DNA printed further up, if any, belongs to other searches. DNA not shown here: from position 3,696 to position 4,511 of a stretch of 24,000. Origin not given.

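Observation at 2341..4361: Stand-alone AT-rich four-gene operon: three unassignable beta-rich small proteins coupled to a wall-binding protein and a T7-lysozyme-type amidase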

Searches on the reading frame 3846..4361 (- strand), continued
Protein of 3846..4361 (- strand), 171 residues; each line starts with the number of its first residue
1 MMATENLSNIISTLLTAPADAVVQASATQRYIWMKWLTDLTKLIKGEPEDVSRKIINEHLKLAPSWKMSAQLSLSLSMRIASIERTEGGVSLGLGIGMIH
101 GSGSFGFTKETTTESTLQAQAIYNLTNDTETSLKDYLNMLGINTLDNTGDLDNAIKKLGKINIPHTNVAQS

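Call 68: fold_search(model_id=the predicted structure, library=pdb)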
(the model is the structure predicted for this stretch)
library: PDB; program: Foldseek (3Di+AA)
matches with E <= 10: 167; with E <= 0.001: 0
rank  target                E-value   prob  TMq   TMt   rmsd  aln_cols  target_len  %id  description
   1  8egr_I                1.4e-01  0.16  0.16  0.11  42.5       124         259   13  Upper tail structure of Staphylococcus phage Andhra (released 2022-12-14)
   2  8z5n_1                1.7e-01  0.80  0.22  0.18   5.9        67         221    9  Cryo-EM structure of the LPHT ring (released 2025-10-22)
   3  9jsg                  4.2e-01  0.63  0.20  0.08   7.9        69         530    7  Clostridium perfringens iota toxin pore Ib in pore state (released 2025-05-14)
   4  8yrm_A                4.5e-01  0.18  0.18  0.08   5.0        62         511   10  Iota toxin Ib pore serine-clamp mutant (released 2025-03-26)
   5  7yl9_H                5.1e-01  0.51  0.19  0.06   9.1        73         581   11  Cryo-EM structure of complete transmembrane channel E289A mutant Vibrio cholerae Cytolysin (released 2022-08-31)
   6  3j9c                  5.7e-01  0.57  0.20  0.10   6.8        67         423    9  CryoEM single particle reconstruction of anthrax toxin protective antigen pore at 2.9 Angstrom resolution (released 2015-03-11)
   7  6sd1_A                6.1e-01  0.05  0.15  0.15  13.9       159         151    9  Structure of the RBM3/collar region of the Salmonella flagella MS-ring protein FliF with 33-fold symmetry applied (released 2020-03-18)
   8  6iac_B                6.5e-01  0.08  0.17  0.14  18.2       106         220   13  Portal and tail of native bacteriophage P68 (released 2019-11-06)
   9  6klw_A                8.3e-01  0.35  0.20  0.10   9.2        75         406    9  Complex structure of Iota toxin enzymatic component (Ia) and binding component (Ib) pore with long stem (released 2020-01-15)
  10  8z5v_A                1.0e+00  0.04  0.14  0.15  12.4       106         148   11  Cryo-EM structure of the MS ring (C34) within the polar flagellar motor (released 2025-10-22)
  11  6uwr_A                1.1e+00  0.10  0.17  0.06   7.7        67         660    9  Clostridium difficile binary toxin translocase CDTb in asymmetric tetradecamer conformation (released 2020-01-22)
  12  3gw6_D                1.1e+00  0.07  0.18  0.14  17.7       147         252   10  Intramolecular Chaperone (released 2010-02-02)
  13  6uwi_A                1.2e+00  0.41  0.20  0.07   6.2        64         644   14  Crystal structure of the Clostridium difficile translocase CDTb (released 2020-01-22)
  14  6uwi_D                1.2e+00  0.41  0.20  0.07   6.2        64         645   14  Crystal structure of the Clostridium difficile translocase CDTb (released 2020-01-22)
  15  7cbl_A                1.2e+00  0.25  0.22  0.19   7.3        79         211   10  Cryo-EM structure of the flagellar LP ring from Salmonella (released 2021-04-28)
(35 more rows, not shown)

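Call 72: find_related_loci(query=A8, collection=genome_contigs, flank=6000)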
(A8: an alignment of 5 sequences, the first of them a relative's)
Query A8 (88 aa) in genome_contigs; peptide patterns used: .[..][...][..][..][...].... (x = any residue, [..] = any of these).
73 stretches matched a pattern; 8 encode a relative of the query (tblastn E <= 1e-3); 8 distinct loci.
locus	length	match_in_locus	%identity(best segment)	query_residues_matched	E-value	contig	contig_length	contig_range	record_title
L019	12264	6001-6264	100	1-88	4e-57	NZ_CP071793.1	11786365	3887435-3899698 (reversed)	Sulfidibacter corallicola strain M133 chromosome, complete genome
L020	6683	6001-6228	45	8-84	4e-18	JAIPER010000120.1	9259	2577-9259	MAG: Desulfohalobiaceae bacterium isolate Tobar18m-G6 Tobar18m-C2728, whole genome shotgun sequence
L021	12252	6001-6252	37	8-82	1e-13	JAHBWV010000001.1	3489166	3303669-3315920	MAG: Phycisphaeraceae bacterium isolate ACE_PLA1 PLA1_1, whole genome shotgun sequence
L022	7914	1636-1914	40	6-87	4e-12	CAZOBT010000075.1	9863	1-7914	MAG TPA_asm: uncultured Rhodocyclaceae bacterium isolate SRP342105_co1_336 genome assembly, contig: NODE_9503_length_986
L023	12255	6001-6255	34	3-80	2e-7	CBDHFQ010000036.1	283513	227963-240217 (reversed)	MAG: Bacteroidia bacterium isolate 25d22b30-7bab-4f40-8331-5cd9055c56ff genome assembly, contig: contig_36, whole genome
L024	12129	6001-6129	42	9-47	2e-5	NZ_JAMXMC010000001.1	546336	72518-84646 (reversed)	Ideonella oryzae strain NS12-5 contig1, whole genome shotgun sequence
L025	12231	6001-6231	27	8-79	2e-5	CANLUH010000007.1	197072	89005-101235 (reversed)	uncultured Flavobacteriaceae bacterium isolate 2-583A.fasta genome assembly, contig: NODE_7, whole genome shotgun sequen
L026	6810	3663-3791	40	9-47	1e-4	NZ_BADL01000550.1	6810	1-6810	Ideonella sp. B508-1, whole genome shotgun sequence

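Call 78: fold_search(model_id=the predicted structure, library=viral)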
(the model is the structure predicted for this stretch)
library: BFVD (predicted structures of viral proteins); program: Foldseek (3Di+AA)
matches with E <= 10: 434; with E <= 0.001: 0
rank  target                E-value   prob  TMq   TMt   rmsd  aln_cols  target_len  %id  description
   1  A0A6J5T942            2.2e-02  0.38  0.20  0.10  28.2       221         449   11  DNA polymerase I [uncultured Caudovirales phage]
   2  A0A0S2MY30            2.8e-02  0.51  0.23  0.23   9.8       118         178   11  Lower collar protein [Enterococcus phage vB_EfaP_IME195]
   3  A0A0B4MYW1            4.3e-02  0.14  0.14  0.12  13.0       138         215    9  Collar protein [Streptococcus phage SOCP]
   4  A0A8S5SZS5            4.6e-02  0.47  0.22  0.18   8.7       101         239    2  Lower collar protein [Podoviridae sp. ctnWS46]
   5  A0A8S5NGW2            5.9e-02  0.16  0.17  0.15  21.3       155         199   13  Uncharacterized protein [Podoviridae sp. ctKzN3]
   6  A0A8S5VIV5            6.7e-02  0.12  0.12  0.08  34.1       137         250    9  Lower collar protein [Podoviridae sp. ct9H612]
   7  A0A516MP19            7.1e-02  0.25  0.22  0.21  18.3       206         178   10  (no name in the UniProt tables at hand)
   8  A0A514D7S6            7.5e-02  0.30  0.20  0.23  12.2       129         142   12  Uncharacterized protein [Leviviridae sp.]
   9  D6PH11                9.1e-02  0.77  0.26  0.41   7.7        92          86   10  (no name in the UniProt tables at hand)
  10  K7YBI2                1.0e-01  0.28  0.20  0.16   8.0       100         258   12  Uncharacterized protein [uncultured Mediterranean phage MEDS5 group]
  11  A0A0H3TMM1            1.4e-01  0.80  0.23  0.09   7.2        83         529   12  (no name in the UniProt tables at hand)
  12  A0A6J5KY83            1.6e-01  0.38  0.27  0.26  27.7       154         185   17  Lipoprotein [uncultured Caudovirales phage]
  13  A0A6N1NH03            1.6e-01  0.18  0.17  0.13  15.7       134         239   10  Putative ORFan [Tupanvirus deep ocean]
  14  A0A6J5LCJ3            1.9e-01  0.25  0.14  0.24  14.3        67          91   12  Uncharacterized protein [uncultured Caudovirales phage]
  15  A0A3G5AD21            1.9e-01  0.12  0.20  0.13  21.3       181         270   10  Uncharacterized protein [Hyperionvirus sp.]
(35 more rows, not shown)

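Call 80: find_related_loci(query=A8, collection=metagenome_contigs, flank=5000)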
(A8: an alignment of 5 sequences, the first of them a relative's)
Query A8 (88 aa) in metagenome_contigs; peptide patterns used: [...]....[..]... (x = any residue, [..] = any of these).
110 stretches matched a pattern; 14 encode a relative of the query (tblastn E <= 1e-3); 14 distinct loci.
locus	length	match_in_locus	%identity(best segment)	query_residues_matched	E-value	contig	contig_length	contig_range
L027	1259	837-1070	43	8-86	4e-18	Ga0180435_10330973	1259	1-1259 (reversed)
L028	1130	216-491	39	2-86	3e-14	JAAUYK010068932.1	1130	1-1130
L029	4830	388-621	42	7-81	2e-12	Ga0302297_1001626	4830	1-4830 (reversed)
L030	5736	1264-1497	42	7-81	2e-12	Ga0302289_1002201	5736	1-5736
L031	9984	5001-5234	42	7-81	2e-12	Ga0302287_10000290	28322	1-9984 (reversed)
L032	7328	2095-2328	42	7-81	1e-11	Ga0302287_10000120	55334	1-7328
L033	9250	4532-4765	42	7-81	2e-11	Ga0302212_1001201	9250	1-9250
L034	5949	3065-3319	40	7-88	5e-11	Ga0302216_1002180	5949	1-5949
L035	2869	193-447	33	8-83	8e-10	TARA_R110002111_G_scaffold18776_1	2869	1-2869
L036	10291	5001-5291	38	5-80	6e-9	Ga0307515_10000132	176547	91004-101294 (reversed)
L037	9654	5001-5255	31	1-80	2e-8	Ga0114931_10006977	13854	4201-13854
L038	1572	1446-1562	51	2-35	5e-8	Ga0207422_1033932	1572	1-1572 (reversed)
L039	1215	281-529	34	6-85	1e-7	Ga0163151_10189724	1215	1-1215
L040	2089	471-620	42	7-52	7e-6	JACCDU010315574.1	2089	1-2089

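Call 81: find_related_loci(query=A1, collection=viral_contigs, flank=5000)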
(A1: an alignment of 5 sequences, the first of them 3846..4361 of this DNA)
Query A1 (171 aa) in viral_contigs; peptide patterns used: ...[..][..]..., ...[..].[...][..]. (x = any residue, [..] = any of these).
139 stretches matched a pattern, but none encodes a relative of the query by tblastn (E <= 1e-3).

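Call 84: search_protein_families(library=pfam, proteins=[L031:5554-5976:+, L031:6021-6488:+, L034:3584-4042:+, L034:4140-4994:+, L031:80-3277:+, L037:5607-6119:+, L023:6862-8742:+, L007:3-557:+, L032:2791-6018:-, L034:53-1828:+], max_evalue=0.01)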
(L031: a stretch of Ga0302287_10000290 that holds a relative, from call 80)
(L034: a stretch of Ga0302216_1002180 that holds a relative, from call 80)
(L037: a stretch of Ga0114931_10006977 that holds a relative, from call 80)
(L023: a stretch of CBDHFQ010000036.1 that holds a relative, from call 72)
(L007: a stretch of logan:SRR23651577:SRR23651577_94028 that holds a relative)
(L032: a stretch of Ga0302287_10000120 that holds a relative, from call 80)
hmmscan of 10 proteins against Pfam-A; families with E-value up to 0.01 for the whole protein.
L031:5554-5976:+ (140 aa): 2 families
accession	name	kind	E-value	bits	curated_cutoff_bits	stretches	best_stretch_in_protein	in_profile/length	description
PF02557.22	VanY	-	5.5e-13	49.3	25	1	12-79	6-76/132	D-alanyl-D-alanine carboxypeptidase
PF13539.11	Peptidase_M15_4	-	1.1e-08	35.9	25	1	63-121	4-69/70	D-alanyl-D-alanine carboxypeptidase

L031:6021-6488:+ (155 aa): 2 families
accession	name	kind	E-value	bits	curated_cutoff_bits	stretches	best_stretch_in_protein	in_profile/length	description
PF11351.13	GTA_holin_3TM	-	1.7e-24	87.1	24.8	1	15-137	2-117/123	Holin of 3TMs, for gene-transfer release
PF25547.1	WXG100_2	-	0.0065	16.9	27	1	16-68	13-63/150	WXG100 like domain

L034:3584-4042:+ (152 aa): 2 families
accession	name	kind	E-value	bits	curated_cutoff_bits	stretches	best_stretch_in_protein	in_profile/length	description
PF02557.22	VanY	-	5.5e-12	46.1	25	1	23-116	5-105/132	D-alanyl-D-alanine carboxypeptidase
PF13539.11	Peptidase_M15_4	-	9.8e-11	42.5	25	1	74-134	3-70/70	D-alanyl-D-alanine carboxypeptidase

L034:4140-4994:+ (284 aa): 0 families

L031:80-3277:+ (1065 aa): 2 families
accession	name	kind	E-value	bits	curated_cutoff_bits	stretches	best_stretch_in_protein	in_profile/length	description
PF05593.20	RHS_repeat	-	1.4e-09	38.6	22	0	434-461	14-37/38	RHS Repeat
PF15650.12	Tox-REase-9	-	1.9e-07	31.7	27.3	1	926-964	36-74/88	Restriction endonuclease fold toxin 9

L037:5607-6119:+ (170 aa): 1 family
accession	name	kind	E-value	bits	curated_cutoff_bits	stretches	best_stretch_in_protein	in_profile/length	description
PF10263.15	SprT-like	-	4.2e-05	23.8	25.6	1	74-129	34-89/108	SprT-like family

L023:6862-8742:+ (626 aa): 0 families

L007:3-557:+ (184 aa): 1 family
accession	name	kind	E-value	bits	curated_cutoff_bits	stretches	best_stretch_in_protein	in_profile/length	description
PF05257.22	CHAP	-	6.3e-05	23.8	26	1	59-138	3-81/81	CHAP domain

L032:2791-6018:- (1075 aa): 5 families
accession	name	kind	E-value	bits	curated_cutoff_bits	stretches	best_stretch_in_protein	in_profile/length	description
PF00176.29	SNF2-rel_dom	-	1.1e-62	212.2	24.9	1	620-898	1-289/290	SNF2-related domain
PF00271.37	Helicase_C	-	3.1e-20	72.9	23.5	1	908-1020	2-110/110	Helicase conserved C-terminal domain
PF04851.21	ResIII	-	7.6e-05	23.1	22.5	1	616-773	3-163/164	Type III restriction enzyme, res subunit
PF00270.35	DEAD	-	0.00033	20.9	26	1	639-775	18-163/167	DEAD/DEAH box helicase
PF04434.22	SWIM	-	0.00069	19.5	19.6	1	74-99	2-32/38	SWIM zinc finger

L034:53-1828:+ (591 aa): 0 families

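Call 86: search_protein_families(library=pfam, proteins=[L031:3249-3893:+, L031:3883-4281:+, L032:254-841:+, L032:856-1464:+, L033:1305-3092:+, L033:3118-3855:+, L034:1868-2491:+, L037:2486-3487:-, L037:3503-4306:-, L026:461-1282:+], max_evalue=0.01)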
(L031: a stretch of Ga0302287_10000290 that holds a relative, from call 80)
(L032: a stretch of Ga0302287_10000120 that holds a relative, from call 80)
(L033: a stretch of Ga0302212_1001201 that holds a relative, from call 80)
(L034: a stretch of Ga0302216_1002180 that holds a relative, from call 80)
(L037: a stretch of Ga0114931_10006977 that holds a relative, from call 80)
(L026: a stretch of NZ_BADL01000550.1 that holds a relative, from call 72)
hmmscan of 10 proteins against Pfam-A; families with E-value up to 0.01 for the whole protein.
L031:3249-3893:+ (214 aa): 0 families

L031:3883-4281:+ (132 aa): 0 families

L032:254-841:+ (195 aa): 0 families

L032:856-1464:+ (202 aa): 0 families

L033:1305-3092:+ (595 aa): 0 families

L033:3118-3855:+ (245 aa): 0 families

L034:1868-2491:+ (207 aa): 0 families

L037:2486-3487:- (333 aa): 1 family
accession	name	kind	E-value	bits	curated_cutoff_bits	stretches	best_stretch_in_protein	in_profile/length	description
PF08843.17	AbiEii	-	3.4e-32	112.7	22.5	1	48-309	11-232/238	Nucleotidyl transferase AbiEii toxin, Type IV TA system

L037:3503-4306:- (267 aa): 2 families
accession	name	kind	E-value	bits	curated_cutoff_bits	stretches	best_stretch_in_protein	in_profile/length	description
PF19570.5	DUF6088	-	2.6e-74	249.1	25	1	76-246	2-172/172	Family of unknown function (DUF6088)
PF13338.12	AbiEi_4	-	0.0054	17.2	25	0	105-126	27-48/49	Transcriptional regulator, AbiEi antitoxin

L026:461-1282:+ (273 aa): 1 family
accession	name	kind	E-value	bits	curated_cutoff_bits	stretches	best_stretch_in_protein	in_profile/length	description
PF08843.17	AbiEii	-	7.6e-20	72.3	22.5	1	90-201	1-112/238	Nucleotidyl transferase AbiEii toxin, Type IV TA system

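Call 93: search_dna_similar(query=window:3846-4361:-, collection=phages, mode=protein, max_evalue=0.01)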
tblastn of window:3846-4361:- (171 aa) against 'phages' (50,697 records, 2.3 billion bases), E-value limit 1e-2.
No match.

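Call 94: search_dna_similar(query=window:3846-4361:-, collection=plasmids, mode=protein, max_evalue=0.01)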
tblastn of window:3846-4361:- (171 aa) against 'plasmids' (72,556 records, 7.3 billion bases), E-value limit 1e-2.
Records with a match: 1; places in all: 1; records where one place covers at least 80% of the query: 1.
Best place of each record, by identity: <60% 1.
By first word of the organism name: Ideonella 1.
By predicted mobility (MOB-suite, as given by PLSDB): non-mobilizable 1.
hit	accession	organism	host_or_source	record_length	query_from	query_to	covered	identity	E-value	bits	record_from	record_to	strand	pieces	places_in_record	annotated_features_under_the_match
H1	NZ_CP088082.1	Ideonella dechloratans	Cell culture,Activated sludge, ...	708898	2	158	92%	38.9%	3e-20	94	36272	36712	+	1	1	hypothetical protein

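Call 96: get_annotated_region(hit=H1, flank=6000)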
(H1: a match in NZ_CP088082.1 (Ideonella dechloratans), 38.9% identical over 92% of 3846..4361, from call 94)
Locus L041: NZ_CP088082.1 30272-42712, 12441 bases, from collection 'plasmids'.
description: Ideonella dechloratans strain CCUG 30977 plasmid unnamed1, complete sequence
organism: Ideonella dechloratans (NCBI taxid 36863)
taxonomy: Bacteria; Pseudomonadota; Betaproteobacteria; Burkholderiales; Sphaerotilaceae; Ideonella; Ideonella dechloratans
host: -; source: Cell culture,Activated sludge, wastewater treatment plant; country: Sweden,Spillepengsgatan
typing (MOB-suite, as given by PLSDB): non-mobilizable
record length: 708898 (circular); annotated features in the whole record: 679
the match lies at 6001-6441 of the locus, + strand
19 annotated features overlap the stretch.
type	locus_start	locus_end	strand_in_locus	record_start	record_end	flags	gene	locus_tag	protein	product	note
CDS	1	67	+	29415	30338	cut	-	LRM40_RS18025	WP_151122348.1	acyltransferase domain-containing protein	-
CDS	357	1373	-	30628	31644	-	-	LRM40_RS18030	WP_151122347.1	zinc-dependent alcohol dehydrogenase family protein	-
CDS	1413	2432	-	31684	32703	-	-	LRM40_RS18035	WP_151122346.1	aldo/keto reductase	-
CDS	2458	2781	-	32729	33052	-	-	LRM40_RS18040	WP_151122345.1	carboxymuconolactone decarboxylase family protein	-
CDS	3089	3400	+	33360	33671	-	-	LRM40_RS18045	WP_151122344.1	hypothetical protein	-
CDS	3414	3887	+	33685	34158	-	-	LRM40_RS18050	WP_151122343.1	hypothetical protein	-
CDS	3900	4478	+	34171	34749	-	-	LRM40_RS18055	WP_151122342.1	RES family NAD+ phosphorylase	-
CDS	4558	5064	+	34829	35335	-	-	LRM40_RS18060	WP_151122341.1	hypothetical protein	-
CDS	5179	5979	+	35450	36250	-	-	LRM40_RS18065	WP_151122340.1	peptidoglycan-binding protein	-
CDS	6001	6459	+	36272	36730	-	-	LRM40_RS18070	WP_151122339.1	hypothetical protein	-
CDS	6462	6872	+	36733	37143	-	-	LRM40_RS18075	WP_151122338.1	hypothetical protein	-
CDS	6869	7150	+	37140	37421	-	-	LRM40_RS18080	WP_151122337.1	hypothetical protein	-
CDS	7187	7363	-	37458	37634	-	-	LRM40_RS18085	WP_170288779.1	hypothetical protein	-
CDS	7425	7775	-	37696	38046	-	-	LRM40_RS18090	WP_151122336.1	hypothetical protein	-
CDS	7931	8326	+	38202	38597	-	-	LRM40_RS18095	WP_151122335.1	hypothetical protein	-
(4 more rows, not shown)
